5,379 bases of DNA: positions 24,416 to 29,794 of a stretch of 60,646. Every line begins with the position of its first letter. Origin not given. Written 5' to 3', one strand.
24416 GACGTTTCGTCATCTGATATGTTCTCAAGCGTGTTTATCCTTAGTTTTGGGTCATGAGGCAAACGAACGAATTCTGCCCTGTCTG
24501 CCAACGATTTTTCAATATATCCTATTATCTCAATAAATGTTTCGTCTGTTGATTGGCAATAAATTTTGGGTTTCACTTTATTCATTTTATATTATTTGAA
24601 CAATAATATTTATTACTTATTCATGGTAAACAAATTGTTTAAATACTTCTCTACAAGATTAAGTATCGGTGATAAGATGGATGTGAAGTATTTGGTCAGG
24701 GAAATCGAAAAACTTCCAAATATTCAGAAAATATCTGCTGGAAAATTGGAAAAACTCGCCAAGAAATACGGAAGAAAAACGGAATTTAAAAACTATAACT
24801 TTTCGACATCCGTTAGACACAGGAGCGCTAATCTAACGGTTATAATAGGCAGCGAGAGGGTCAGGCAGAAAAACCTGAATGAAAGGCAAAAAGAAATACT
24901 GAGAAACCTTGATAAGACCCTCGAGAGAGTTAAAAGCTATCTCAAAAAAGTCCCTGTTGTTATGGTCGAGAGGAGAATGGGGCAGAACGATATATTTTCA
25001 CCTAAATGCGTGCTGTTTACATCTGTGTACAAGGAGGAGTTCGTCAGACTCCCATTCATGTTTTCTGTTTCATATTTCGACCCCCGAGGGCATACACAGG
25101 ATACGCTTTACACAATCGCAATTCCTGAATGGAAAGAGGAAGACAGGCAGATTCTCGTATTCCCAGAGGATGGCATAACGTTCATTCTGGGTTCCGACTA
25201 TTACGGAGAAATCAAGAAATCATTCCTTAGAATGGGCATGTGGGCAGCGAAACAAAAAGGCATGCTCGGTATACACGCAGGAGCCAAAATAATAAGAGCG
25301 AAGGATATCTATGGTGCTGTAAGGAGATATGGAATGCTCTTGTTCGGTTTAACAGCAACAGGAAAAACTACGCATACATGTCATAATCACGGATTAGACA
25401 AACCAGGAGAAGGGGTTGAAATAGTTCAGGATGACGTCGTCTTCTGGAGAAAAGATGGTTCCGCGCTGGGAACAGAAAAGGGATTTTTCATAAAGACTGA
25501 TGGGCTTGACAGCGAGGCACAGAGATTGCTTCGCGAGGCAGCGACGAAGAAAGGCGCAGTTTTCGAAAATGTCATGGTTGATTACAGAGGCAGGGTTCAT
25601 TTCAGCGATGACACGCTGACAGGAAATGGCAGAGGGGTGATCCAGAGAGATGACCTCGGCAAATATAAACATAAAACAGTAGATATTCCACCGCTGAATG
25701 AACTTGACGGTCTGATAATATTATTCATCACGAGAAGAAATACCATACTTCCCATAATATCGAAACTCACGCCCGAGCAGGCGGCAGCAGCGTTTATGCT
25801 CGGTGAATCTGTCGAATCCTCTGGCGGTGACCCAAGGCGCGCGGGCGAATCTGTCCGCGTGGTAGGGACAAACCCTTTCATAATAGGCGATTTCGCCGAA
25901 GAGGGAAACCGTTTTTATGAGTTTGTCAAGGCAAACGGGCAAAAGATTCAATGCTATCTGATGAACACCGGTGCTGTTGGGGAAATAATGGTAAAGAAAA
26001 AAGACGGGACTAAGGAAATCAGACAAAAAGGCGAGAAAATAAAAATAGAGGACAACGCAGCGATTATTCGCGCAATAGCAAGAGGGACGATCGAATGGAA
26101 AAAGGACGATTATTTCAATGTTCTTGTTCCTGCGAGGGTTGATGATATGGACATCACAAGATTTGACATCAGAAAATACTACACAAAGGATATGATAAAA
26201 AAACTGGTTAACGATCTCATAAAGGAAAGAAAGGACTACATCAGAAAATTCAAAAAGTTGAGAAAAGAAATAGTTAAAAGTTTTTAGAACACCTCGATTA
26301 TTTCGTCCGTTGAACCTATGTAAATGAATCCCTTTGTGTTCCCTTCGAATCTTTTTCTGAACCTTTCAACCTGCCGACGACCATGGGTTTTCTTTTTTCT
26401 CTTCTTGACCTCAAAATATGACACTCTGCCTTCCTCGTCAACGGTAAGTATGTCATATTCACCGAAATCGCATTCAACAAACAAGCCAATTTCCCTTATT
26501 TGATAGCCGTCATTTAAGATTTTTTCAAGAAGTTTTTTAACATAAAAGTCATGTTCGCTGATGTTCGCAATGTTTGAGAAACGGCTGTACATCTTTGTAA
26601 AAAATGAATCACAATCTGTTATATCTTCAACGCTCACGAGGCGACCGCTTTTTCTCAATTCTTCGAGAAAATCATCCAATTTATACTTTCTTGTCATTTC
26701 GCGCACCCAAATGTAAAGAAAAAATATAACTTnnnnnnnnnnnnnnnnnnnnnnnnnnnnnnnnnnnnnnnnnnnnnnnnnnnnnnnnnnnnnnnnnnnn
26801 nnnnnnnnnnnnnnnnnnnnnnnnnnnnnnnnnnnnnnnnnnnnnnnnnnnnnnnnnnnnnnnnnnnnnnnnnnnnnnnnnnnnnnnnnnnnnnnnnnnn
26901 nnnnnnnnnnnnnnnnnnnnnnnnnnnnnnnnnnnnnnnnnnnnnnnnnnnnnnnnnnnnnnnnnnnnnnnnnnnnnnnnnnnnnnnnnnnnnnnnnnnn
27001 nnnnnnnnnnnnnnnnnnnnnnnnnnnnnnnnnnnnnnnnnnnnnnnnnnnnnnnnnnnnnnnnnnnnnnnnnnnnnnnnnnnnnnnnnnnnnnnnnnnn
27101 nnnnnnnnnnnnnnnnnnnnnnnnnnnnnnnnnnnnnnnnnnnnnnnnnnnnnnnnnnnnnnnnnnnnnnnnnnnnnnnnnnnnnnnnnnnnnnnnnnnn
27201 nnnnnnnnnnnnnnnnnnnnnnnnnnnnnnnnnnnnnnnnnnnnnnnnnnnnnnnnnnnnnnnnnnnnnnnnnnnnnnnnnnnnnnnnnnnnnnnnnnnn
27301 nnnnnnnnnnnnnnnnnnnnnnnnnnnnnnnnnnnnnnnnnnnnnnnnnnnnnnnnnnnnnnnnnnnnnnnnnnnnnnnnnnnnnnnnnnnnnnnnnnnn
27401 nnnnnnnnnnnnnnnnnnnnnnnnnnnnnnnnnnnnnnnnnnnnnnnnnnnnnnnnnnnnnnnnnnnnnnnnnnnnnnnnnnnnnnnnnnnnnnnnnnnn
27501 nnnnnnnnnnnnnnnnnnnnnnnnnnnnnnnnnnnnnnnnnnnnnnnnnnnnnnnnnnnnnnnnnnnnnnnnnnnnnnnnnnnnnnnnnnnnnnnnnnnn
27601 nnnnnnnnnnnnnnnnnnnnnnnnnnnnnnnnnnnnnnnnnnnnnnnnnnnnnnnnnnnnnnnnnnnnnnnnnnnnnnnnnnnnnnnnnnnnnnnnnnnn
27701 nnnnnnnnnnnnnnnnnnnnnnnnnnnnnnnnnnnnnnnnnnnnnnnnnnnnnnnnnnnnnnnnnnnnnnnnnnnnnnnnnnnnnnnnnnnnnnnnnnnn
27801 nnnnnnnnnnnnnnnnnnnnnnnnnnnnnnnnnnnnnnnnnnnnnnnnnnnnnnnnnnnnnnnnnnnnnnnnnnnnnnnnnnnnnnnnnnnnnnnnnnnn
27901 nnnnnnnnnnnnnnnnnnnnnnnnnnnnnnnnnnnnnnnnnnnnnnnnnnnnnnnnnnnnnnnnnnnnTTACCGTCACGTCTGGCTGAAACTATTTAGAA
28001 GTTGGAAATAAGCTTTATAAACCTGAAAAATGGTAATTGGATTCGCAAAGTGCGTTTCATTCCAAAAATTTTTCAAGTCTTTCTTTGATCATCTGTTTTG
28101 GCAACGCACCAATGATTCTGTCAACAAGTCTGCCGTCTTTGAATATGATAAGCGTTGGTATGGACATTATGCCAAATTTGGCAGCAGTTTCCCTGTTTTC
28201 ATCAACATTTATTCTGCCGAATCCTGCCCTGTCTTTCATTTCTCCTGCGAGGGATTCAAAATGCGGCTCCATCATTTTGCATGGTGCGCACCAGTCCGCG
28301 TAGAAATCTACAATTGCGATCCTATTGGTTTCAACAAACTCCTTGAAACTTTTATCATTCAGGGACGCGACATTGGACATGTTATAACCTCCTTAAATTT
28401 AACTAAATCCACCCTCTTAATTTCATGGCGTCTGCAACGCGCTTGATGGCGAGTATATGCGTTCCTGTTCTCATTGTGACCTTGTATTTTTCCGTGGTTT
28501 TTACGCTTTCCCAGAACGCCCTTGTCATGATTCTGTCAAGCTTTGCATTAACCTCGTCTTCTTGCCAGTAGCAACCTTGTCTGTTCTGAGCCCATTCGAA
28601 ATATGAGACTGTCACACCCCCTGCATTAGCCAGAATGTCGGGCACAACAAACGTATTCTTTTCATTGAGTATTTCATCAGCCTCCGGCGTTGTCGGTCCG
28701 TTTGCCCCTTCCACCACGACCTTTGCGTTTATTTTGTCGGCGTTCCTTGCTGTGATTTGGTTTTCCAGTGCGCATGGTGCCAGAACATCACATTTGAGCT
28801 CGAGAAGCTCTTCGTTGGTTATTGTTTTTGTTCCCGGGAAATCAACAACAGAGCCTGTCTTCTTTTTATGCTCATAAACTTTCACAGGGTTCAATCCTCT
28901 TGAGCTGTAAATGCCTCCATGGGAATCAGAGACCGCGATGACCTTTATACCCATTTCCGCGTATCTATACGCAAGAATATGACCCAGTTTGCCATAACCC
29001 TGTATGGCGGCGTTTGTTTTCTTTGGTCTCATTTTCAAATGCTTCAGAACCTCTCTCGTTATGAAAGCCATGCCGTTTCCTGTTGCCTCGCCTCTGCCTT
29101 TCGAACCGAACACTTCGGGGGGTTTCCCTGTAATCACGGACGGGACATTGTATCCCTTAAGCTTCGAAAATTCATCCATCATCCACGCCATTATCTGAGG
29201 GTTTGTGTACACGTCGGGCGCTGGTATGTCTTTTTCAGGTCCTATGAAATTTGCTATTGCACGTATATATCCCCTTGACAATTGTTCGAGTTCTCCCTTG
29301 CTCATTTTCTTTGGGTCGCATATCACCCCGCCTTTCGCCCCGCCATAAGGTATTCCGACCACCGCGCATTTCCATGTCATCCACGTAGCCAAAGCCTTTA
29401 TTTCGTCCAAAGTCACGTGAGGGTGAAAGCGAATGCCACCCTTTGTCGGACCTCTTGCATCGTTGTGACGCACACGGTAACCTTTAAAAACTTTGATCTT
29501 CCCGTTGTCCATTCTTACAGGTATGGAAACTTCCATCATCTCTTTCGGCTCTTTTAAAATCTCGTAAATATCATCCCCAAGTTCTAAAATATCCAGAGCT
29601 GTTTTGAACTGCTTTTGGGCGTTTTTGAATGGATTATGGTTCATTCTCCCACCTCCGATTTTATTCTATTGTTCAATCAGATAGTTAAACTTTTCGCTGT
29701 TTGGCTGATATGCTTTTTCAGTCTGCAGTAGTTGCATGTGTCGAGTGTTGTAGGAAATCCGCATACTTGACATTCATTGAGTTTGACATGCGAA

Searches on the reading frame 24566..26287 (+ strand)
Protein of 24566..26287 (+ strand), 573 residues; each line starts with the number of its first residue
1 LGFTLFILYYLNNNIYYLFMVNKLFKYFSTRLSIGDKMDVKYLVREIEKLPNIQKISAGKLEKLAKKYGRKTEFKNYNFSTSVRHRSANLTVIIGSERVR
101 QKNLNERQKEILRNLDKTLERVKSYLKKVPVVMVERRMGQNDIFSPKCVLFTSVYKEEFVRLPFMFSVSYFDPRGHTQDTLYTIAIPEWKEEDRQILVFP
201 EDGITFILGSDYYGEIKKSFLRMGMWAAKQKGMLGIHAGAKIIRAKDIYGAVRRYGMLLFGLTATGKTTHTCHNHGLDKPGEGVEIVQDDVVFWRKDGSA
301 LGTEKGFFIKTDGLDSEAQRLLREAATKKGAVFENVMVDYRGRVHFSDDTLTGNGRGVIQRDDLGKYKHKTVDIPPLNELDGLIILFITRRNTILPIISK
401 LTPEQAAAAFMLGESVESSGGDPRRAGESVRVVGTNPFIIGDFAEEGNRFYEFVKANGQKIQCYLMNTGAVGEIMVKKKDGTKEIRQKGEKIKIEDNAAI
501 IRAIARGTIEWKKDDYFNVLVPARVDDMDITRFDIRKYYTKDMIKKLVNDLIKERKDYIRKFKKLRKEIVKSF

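Call 14: search_protein_families(library=pfam, proteins=[window:24566-26287:+], max_evalue=0.001)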
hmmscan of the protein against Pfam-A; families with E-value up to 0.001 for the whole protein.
window:24566-26287:+ (573 aa): 1 family
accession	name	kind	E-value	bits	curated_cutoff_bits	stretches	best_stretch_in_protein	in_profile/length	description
PF01293.25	PEPCK_ATP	-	5.9e-56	190.6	26.5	1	67-529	20-463/465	Phosphoenolpyruvate carboxykinase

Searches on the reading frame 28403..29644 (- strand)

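Call 14: search_protein_families(library=pfam, proteins=[window:28403-29644:-], max_evalue=0.001)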
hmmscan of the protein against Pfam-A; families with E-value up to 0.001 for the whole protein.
window:28403-29644:- (413 aa): 2 families
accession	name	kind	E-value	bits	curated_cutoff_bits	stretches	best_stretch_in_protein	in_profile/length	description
PF00208.27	ELFV_dehydrog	-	2.5e-81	273.4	23.4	1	180-411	2-241/241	Glutamate/Leucine/Phenylalanine/Valine dehydrogenase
PF02812.23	ELFV_dehydrog_N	-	4.8e-61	204.6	25.3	1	33-161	1-129/129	Glu/Leu/Phe/Val dehydrogenase, dimerisation domain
